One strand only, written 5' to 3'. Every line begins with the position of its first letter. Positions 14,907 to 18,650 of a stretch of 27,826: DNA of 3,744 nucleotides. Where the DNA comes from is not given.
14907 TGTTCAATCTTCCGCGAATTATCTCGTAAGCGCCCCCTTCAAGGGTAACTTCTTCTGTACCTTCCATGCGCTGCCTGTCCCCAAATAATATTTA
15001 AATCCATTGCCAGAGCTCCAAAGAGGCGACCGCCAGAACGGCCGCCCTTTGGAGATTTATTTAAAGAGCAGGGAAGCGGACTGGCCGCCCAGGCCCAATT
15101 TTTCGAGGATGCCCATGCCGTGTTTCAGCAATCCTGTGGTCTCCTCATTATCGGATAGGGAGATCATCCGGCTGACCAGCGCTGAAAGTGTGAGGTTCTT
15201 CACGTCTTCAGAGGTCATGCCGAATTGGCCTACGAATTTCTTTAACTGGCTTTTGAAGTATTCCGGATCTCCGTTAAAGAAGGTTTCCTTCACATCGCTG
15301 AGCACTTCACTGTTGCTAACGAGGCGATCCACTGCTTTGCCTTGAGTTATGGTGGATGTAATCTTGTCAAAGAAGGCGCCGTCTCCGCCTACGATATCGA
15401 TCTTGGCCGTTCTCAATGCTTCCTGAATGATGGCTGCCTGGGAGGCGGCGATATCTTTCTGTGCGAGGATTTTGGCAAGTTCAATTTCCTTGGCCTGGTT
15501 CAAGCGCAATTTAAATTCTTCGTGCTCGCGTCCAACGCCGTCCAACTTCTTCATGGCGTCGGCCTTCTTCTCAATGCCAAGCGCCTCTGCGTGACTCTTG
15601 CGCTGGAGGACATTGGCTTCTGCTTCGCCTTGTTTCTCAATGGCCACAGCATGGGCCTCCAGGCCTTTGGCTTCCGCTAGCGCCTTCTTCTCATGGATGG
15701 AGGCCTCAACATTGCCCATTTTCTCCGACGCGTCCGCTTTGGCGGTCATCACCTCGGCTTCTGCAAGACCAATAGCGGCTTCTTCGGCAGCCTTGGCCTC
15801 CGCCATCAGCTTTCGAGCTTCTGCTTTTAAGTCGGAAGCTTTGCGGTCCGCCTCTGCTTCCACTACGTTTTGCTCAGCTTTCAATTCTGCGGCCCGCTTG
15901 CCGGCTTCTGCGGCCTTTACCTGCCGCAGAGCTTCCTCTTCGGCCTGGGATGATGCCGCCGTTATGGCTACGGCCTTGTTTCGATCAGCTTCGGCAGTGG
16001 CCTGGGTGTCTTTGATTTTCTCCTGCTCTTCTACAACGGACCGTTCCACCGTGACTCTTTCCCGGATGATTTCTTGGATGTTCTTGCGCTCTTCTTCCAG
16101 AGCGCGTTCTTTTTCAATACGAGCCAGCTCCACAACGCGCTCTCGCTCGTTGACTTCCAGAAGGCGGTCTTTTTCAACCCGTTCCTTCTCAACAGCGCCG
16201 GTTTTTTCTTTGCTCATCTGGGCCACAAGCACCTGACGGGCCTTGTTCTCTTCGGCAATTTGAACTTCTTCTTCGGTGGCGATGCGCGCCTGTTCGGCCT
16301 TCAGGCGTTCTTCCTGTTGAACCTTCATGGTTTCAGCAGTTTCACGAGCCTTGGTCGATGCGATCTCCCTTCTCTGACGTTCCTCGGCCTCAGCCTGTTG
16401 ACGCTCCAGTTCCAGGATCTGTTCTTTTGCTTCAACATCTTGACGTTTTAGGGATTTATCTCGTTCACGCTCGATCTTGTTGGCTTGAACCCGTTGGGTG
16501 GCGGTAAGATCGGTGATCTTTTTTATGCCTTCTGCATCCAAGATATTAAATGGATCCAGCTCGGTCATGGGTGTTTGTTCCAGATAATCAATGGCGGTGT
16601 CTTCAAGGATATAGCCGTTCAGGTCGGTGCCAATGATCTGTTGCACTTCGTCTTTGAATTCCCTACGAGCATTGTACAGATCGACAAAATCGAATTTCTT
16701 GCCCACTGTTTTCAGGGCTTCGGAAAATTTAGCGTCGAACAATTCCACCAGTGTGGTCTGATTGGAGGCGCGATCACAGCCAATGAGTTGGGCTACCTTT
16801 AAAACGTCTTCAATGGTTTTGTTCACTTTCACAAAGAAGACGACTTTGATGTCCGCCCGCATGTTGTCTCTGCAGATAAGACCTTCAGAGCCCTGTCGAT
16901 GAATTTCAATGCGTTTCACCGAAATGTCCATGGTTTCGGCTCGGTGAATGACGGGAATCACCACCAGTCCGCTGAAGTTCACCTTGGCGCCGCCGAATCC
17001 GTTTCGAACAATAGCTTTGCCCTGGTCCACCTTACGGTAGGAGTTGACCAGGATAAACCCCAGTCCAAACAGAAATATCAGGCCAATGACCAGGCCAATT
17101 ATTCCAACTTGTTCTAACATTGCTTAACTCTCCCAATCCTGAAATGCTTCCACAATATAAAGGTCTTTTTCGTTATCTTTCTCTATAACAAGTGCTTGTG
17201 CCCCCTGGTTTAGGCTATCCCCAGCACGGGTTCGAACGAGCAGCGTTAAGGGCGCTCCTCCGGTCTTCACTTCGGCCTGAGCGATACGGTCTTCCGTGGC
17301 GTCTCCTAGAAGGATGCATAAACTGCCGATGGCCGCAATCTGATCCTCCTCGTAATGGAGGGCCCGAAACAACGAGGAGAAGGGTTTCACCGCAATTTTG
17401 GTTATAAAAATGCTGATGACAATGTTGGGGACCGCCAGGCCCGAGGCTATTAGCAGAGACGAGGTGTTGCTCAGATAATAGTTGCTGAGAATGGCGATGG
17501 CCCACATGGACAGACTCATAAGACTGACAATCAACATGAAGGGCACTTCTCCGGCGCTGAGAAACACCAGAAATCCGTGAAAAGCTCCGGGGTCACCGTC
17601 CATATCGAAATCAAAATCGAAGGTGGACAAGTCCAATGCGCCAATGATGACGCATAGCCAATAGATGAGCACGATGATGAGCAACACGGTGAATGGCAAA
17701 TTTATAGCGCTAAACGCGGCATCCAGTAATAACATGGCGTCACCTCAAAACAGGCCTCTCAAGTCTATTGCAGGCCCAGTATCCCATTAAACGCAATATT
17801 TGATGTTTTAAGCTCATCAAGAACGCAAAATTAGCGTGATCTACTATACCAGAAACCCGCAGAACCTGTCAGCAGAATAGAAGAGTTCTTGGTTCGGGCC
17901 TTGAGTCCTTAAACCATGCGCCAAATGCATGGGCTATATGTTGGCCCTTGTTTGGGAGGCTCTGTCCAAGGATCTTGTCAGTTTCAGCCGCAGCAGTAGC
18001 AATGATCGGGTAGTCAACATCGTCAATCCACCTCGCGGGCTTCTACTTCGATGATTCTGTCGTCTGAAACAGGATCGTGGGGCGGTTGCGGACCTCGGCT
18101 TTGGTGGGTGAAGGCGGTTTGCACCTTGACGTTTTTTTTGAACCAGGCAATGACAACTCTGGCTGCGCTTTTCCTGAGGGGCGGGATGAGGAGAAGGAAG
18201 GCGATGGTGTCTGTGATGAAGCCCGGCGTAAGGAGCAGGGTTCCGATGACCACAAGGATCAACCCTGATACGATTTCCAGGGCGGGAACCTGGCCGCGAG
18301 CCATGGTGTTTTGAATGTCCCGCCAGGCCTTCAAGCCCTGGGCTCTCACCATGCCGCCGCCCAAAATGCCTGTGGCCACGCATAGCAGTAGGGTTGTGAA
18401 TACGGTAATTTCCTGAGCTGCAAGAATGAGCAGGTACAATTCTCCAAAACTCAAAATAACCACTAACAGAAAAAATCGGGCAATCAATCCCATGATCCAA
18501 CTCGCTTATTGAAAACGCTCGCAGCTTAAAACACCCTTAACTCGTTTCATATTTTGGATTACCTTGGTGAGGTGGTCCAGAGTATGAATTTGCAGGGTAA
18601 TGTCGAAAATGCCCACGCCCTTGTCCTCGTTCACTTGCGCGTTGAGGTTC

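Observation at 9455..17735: Flotillin/NfeD scaffold operon extended by two giant genes, including a MoxR-class AAA+ ATPase: a candidate uncharacterised membrane-microdomain-associated system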

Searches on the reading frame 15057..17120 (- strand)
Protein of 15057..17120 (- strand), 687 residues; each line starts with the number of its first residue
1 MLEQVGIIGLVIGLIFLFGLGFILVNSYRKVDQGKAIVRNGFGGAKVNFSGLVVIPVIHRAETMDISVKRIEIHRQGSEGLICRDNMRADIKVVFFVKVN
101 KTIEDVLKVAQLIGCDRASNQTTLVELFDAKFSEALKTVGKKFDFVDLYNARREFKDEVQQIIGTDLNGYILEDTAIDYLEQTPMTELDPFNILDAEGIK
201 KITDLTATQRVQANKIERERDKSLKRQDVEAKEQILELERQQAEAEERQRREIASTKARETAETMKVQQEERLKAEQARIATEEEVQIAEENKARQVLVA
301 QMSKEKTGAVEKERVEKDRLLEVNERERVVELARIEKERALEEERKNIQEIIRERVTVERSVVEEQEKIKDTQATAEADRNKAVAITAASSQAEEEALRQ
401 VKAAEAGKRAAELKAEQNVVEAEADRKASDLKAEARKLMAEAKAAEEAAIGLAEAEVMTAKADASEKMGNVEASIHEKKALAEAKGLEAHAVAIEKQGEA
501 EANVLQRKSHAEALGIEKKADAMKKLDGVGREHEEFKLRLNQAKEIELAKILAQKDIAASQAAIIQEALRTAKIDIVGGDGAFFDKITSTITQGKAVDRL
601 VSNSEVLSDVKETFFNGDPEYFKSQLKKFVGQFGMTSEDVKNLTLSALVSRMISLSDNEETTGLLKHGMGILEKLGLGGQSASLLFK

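Call 3: search_protein_families(library=pfam, proteins=[window:15057-17120:-], max_evalue=0.01)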
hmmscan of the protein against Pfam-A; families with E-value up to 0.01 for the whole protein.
window:15057-17120:- (687 aa): 0 families

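Call 4: search_protein_families(library=padloc, proteins=[window:15057-17120:-], max_evalue=0.01)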
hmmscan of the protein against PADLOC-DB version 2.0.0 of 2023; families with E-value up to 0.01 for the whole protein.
window:15057-17120:- (687 aa): 0 families

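Call 5: search_protein_families(library=ncbifam, proteins=[window:15057-17120:-], max_evalue=0.01)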
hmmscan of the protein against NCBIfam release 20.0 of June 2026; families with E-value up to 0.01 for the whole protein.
window:15057-17120:- (687 aa): 0 families

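Call 20: search_solved_structures(query=window:15057-17120:-, max_evalue=1)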
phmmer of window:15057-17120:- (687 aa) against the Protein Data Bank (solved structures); distinct sequences matched with E-value up to 1: 1.
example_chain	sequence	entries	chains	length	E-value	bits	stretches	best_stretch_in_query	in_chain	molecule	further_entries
8whk_B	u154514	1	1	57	0.65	12.1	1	330-370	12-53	Pleckstrin homology-like domain family B member 2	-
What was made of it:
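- Checked: "Flotillin" is not recognised by Pfam, NCBIfam or PDB sequence search for the window protein itself (calls 3, 5, 20).
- Tried and rejected: Direct Pfam, NCBIfam, PADLOC and PDB sequence searches of the window flotillin returned nothing (calls 3-5, 20).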

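Call 27: find_encoding_contigs(protein=window:15057-17120:-, flank=10000, max_places=4)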
Protein window:15057-17120:- (687 aa): no gene with exactly this product is on record in the collection.
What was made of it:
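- Tried and rejected: The exact-sequence look-up of the window flotillin in find_encoding_contigs found nothing (call 27).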

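Call 33: search_protein_families(library=pfam, alignment_id=A2, max_evalue=1)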
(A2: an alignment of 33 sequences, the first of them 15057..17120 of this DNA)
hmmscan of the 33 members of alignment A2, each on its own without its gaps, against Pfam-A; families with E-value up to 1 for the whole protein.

A. member 1, window:15057-17120:- (687 aa): 0 families

B. families by the number of members that match (of 33 scanned): 7 families
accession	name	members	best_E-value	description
PF01145.31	Band_7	5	2.5e-12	SPFH domain / Band 7 family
PF03086.20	DUF240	2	0.055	Domain of unknown function (DUF240)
PF19864.5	Radical_SAM_N2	1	0.018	Radical SAM proteins, N-terminal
PF07033.16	Orthopox_B11R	1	0.021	Orthopoxvirus B11R protein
PF10332.14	DUF2418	1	0.094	Protein of unknown function (DUF2418)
PF14536.11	DUF4441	1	0.18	Domain of unknown function (DUF4441)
PF12036.14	DUF3522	1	0.48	Protein of unknown function (DUF3522)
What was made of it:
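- On Flotillin / SPFH2 (YqiK, FloT type): Band_7 is hit in 5 of 33 orthologues, best E 2.5e-12 (call 33).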

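Call 35: search_solved_structures(query=A2, max_evalue=1)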
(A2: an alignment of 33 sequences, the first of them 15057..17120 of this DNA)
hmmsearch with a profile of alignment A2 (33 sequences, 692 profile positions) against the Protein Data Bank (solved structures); distinct sequences matched with E-value up to 1: 1.
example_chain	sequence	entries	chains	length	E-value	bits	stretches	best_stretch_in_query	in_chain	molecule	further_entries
8z5g_A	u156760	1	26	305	0.0032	19.1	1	367-447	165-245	Protein QmcA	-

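Call 54: find_homologous_proteins(query=window:15057-17120:-, max_evalue=1e-10)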
Query window:15057-17120:- (687 aa): 8000 proteins with E <= 1e-10 among 8000 candidates; the best 120 are listed.
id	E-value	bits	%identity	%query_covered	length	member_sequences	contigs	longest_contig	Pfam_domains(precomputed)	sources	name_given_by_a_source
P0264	0.0e+0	1397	100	100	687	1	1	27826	-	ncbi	-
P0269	0.0e+0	1385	99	100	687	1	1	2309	-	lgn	-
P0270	0.0e+0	1056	74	99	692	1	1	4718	-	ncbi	-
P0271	0.0e+0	1045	75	99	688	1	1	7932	-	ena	-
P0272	2.9e-272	923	65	73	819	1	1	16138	-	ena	-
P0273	2.5e-257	874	61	77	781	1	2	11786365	-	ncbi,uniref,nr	ncbi:PHB domain-containing protein [Sulfidibacter corallicola]|uniref:Flotillin family protein n=1 T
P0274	1.9e-254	864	64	99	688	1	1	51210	-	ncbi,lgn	-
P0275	2.3e-252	857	62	100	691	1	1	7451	-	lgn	-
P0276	4.4e-252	856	60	96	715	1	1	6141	-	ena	-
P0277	1.1e-251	855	63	98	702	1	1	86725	-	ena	-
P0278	1.7e-251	854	62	100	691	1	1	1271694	-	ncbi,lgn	ncbi:MAG: flotillin family protein [Pirellulaceae bacterium]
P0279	1.7e-251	854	54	99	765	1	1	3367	-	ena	-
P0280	2.1e-250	851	59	100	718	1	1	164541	-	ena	-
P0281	3.8e-250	850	64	95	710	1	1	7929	-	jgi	-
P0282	7.1e-250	849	65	93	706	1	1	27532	-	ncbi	-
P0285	6.5e-248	843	61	99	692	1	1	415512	-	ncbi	ncbi:MAG: flotillin family protein [Calditrichia bacterium]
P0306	2.4e-244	831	61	98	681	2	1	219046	-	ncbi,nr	ncbi:MAG: flotillin [Candidatus Cloacimonetes bacterium 4572_55]|nr:MAG: flotillin [Candidatus Cloac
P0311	2.3e-243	828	60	99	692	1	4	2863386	-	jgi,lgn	-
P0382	2.5e-237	808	60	99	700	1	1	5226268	-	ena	-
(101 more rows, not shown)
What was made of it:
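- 15057..17120 (-): YqiK-type flotillin (SPFH2) protein, 687 aa: N-terminal TM helix, divergent SPFH domain, long E/A/K-rich coiled coil and a conserved C-terminal region. Sources name relatives 'flotillin family protein' or 'YqiK' (call 54).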

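Call 86: find_encoding_contigs(protein=P0285, flank=8000, max_places=1)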
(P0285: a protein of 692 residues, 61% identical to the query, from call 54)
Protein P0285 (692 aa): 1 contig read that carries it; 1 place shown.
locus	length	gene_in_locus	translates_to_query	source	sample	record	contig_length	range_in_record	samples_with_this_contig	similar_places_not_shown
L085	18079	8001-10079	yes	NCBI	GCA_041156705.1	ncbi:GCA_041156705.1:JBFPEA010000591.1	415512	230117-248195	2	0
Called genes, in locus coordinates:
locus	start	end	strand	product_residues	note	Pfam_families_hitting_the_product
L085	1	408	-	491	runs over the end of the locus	PF04715:, PF00425:Chorismate_bind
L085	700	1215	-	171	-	PF01243:PNPOx_N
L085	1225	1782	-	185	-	PF00440:TetR_N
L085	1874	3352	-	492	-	PF00005:ABC_tran, PF02463:SMC_N (faint), PF13191:AAA_16 (faint), PF13304:AAA_21 (faint), PF13401:AAA_22 (faint), PF00005:ABC_tran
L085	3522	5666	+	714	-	PF00512:HisKA, PF02518:HATPase_c, PF00072:Response_reg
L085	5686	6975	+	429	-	PF00072:Response_reg, PF02518:HATPase_c, PF13589:HATPase_c_3 (weak)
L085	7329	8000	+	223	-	-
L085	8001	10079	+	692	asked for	-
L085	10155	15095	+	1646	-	PF12458:DUF3686, PF25472:DUF7902, PF00004:AAA (faint)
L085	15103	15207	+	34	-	-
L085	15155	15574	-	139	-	-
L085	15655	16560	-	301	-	PF00892:EamA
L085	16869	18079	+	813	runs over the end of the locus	PF00696:AA_kinase, PF22468:ACT_9, PF01842:ACT (weak), PF13840:ACT_7, PF22468:ACT_9, PF03447:NAD_binding_3, PF00742:Homoserine_dh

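Call 87: find_encoding_contigs(protein=P0306, flank=8000, max_places=1)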
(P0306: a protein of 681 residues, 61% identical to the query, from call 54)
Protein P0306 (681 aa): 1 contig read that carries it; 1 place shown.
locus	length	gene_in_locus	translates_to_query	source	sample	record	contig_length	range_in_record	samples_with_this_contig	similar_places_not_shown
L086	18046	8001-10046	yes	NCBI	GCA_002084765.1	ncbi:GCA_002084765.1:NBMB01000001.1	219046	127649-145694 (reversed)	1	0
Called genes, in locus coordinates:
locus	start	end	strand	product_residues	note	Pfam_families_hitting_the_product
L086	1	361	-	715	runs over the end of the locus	PF07715:Plug, PF00593:TonB_dep_Rec_b-barrel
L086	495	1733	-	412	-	PF13570:Beta-prop_ACSF4, PF01011:PQQ (faint), PF13360:PQQ_2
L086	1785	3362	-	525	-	PF03403:PAF-AH_p_II (faint), PF13428:TPR_14 (faint), PF00515:TPR_1 (faint)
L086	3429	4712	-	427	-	PF13570:Beta-prop_ACSF4 (weak), PF13360:PQQ_2, PF01011:PQQ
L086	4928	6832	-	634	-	PF11412:DsbD_N (weak), PF02683:DsbD_TM, PF13386:DsbD_2 (weak), PF03190:Thioredox_DsbH (weak), PF00085:Thioredoxin, PF13098:Thioredoxin_2, PF13899:Thioredoxin_7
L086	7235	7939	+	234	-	-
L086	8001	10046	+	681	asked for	-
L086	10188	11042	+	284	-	PF04784:DUF547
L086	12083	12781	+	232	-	PF00590:TP_methylase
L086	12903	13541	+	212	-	PF01066:CDP-OH_P_transf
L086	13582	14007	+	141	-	PF00334:NDK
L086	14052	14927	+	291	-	PF02737:3HCDH_N, PF00725:3HCDH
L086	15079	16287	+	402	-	PF00871:Acetate_kinase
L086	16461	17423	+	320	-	PF00480:ROK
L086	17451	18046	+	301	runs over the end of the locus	PF17827:PrmC_N, PF01170:UPF0020, PF05175:MTS, PF06325:PrmA, PF10294:Methyltransf_16, PF12847:Methyltransf_18, PF13847:Methyltransf_31, PF08241:Methyltransf_11, +6 more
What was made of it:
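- At least one flotillin-subfamily locus lacks the ATPase (L086, call 87), so the scaffold can function without it.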

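Call 88: find_encoding_contigs(protein=P0382, flank=8000, max_places=1)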
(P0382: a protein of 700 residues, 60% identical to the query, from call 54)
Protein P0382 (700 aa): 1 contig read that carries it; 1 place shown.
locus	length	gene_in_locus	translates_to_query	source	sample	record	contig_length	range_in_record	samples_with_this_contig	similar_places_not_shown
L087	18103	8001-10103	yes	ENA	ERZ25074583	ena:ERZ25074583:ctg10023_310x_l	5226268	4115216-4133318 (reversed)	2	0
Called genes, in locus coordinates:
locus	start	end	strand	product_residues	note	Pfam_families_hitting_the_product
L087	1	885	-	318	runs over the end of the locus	PF12146:Hydrolase_4 (faint), PF00135:COesterase (weak), PF20434:BD-FAE, PF07859:Abhydrolase_3, PF12697:Abhydrolase_6 (weak), PF00326:Peptidase_S9 (weak), PF00326:Peptidase_S9, PF20434:BD-FAE (weak), +3 more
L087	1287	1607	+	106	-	-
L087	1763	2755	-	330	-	PF00291:PALP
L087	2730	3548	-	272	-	-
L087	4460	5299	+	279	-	PF13717:Zn_ribbon_4 (weak), PF05076:SUFU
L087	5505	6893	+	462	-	PF00275:EPSP_synthase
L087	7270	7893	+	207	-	-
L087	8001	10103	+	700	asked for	-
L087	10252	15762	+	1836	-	PF12458:DUF3686, PF25472:DUF7902, PF05496:RuvB_N (faint), PF00004:AAA (weak)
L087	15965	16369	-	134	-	-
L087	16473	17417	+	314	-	PF00701:DHDPS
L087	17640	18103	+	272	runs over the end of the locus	PF02548:Pantoate_transf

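Call 89: find_encoding_contigs(protein=P0311, flank=8000, max_places=1)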
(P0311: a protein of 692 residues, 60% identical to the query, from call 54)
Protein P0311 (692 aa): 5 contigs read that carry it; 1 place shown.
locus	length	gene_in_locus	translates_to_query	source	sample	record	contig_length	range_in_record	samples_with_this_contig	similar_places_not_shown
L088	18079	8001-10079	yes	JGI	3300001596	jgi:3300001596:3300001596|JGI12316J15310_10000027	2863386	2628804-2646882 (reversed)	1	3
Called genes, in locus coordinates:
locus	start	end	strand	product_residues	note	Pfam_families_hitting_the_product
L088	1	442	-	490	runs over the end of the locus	PF04715:, PF00425:Chorismate_bind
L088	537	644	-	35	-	-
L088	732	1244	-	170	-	-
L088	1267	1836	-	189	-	PF00440:TetR_N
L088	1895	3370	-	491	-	PF00005:ABC_tran, PF02463:SMC_N (faint), PF13304:AAA_21 (faint), PF13401:AAA_22 (faint), PF00005:ABC_tran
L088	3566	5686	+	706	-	PF00512:HisKA, PF02518:HATPase_c, PF00072:Response_reg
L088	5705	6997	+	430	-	PF00072:Response_reg, PF02518:HATPase_c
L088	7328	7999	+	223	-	-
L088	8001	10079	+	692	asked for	-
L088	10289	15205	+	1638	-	PF12458:DUF3686, PF25472:DUF7902, PF00004:AAA (weak)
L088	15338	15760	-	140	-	PF07681:DoxX (weak)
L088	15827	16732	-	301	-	PF00892:EamA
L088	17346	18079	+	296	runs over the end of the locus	PF01063:Aminotran_4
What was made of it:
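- Reverse check: 3 of 4 (calls 86-89).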

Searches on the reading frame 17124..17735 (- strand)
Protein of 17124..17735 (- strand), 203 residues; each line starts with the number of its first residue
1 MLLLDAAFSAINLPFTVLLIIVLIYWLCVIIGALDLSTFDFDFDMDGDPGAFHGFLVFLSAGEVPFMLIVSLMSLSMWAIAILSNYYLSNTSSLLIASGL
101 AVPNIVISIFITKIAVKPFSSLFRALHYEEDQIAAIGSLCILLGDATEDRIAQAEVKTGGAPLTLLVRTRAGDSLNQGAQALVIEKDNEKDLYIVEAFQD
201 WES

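Call 3: search_protein_families(library=pfam, proteins=[window:17124-17735:-], max_evalue=0.01)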
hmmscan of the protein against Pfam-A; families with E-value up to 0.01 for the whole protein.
window:17124-17735:- (203 aa): 1 family
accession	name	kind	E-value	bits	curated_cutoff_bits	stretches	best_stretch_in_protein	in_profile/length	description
PF21001.2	YqiJ_N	-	0.001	19.7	23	1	12-81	1-82/116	Inner membrane protein YqiJ, N-terminal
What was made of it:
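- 17124..17735 (-): YqiJ-type NfeD-like inner-membrane protein (203 aa): N-terminal TM segments with an acidic D-x-D-x-D loop and a C-terminal soluble domain. Pfam YqiJ_N in the window protein is only E 1e-3, 19.7 bits, below the 23-bit cut-off (call 3).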

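Call 4: search_protein_families(library=padloc, proteins=[window:17124-17735:-], max_evalue=0.01)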
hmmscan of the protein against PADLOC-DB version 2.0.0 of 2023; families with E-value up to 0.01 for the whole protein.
window:17124-17735:- (203 aa): 0 families

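Call 5: search_protein_families(library=ncbifam, proteins=[window:17124-17735:-], max_evalue=0.01)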
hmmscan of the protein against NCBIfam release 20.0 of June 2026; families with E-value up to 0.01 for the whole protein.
window:17124-17735:- (203 aa): 0 families

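Call 34: search_protein_families(library=pfam, alignment_id=A3, max_evalue=1)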
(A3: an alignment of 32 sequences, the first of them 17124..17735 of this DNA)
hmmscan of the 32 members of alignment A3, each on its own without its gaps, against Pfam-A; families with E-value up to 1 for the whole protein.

A. member 1, window:17124-17735:- (203 aa): 2 families
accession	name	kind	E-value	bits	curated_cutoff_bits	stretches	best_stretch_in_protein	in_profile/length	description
PF21001.2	YqiJ_N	-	0.001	19.7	23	1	12-81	1-82/116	Inner membrane protein YqiJ, N-terminal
PF05366.16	Sarcolipin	-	0.32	11.2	26.4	1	12-29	9-26/31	Sarcolipin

B. families by the number of members that match (of 32 scanned): 18 families
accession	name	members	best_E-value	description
PF21001.2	YqiJ_N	22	4.2e-06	Inner membrane protein YqiJ, N-terminal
PF01957.25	NfeD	6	0.0041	NfeD-like C-terminal, partner-binding domain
PF05569.17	Peptidase_M56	1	0.011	BlaR1 peptidase M56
PF07290.17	YqiJ_OB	1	0.019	Inner membrane protein YqiJ, OB-fold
PF09778.15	Guanylate_cyc_2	1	0.019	Guanylylate cyclase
PF10371.14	EKR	1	0.022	Domain of unknown function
PF12730.13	ABC2_membrane_4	1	0.032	ABC-2 family transporter protein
PF13522.11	GATase_6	1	0.053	Glutamine amidotransferase domain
PF07661.19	MORN_2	1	0.062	MORN repeat variant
PF00467.35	KOW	1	0.071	KOW motif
PF03904.18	DUF334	1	0.13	Domain of unknown function (DUF334)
PF04746.17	DUF575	1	0.17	Protein of unknown function (DUF575)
PF17310.7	DUF5357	1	0.18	Family of unknown function (DUF5357)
PF14163.11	SieB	1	0.19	Super-infection exclusion protein B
PF02589.21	LUD_dom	1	0.22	LUD domain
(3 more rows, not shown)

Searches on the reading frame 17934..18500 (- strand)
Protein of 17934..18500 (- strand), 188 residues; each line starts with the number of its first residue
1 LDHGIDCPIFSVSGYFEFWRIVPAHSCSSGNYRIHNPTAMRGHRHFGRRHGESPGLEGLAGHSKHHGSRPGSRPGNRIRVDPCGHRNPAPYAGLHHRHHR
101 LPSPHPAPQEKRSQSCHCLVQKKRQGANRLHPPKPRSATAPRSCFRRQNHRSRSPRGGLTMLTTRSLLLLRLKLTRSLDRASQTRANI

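Call 3: search_protein_families(library=pfam, proteins=[window:17934-18500:-], max_evalue=0.01)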
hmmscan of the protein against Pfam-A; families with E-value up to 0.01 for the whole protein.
window:17934-18500:- (188 aa): 0 families

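Call 5: search_protein_families(library=ncbifam, proteins=[window:17934-18500:-], max_evalue=0.01)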
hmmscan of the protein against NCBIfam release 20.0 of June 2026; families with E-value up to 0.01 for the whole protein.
window:17934-18500:- (188 aa): 0 families

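Call 61: search_protein_families(library=pfam, proteins=[window:17934-18500:-], max_evalue=0.1)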
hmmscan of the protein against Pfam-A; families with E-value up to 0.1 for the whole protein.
window:17934-18500:- (188 aa): 0 families

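Call 79: search_protein_families(library=pfam, proteins=[window:18023-18493:-], max_evalue=0.01)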
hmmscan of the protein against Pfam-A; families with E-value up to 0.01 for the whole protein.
window:18023-18493:- (156 aa): 1 family
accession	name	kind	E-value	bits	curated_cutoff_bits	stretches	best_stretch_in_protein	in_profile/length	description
PF04186.18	FxsA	-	1.1e-27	96.7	25.2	1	9-115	1-107/109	FxsA cytoplasmic membrane protein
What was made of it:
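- Checked: It is the 156-aa ORF 18493-18023 (Pfam FxsA, E 1.1e-27, call 79).
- Tried and rejected: The true fxsA is the overlapping 156-aa ORF (call 79), and I corrected my note.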

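Call 92: search_protein_families(library=padloc, proteins=[window:18023-18493:-], max_evalue=0.01)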
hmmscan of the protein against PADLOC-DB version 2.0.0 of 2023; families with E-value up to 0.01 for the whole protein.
window:18023-18493:- (156 aa): 0 families
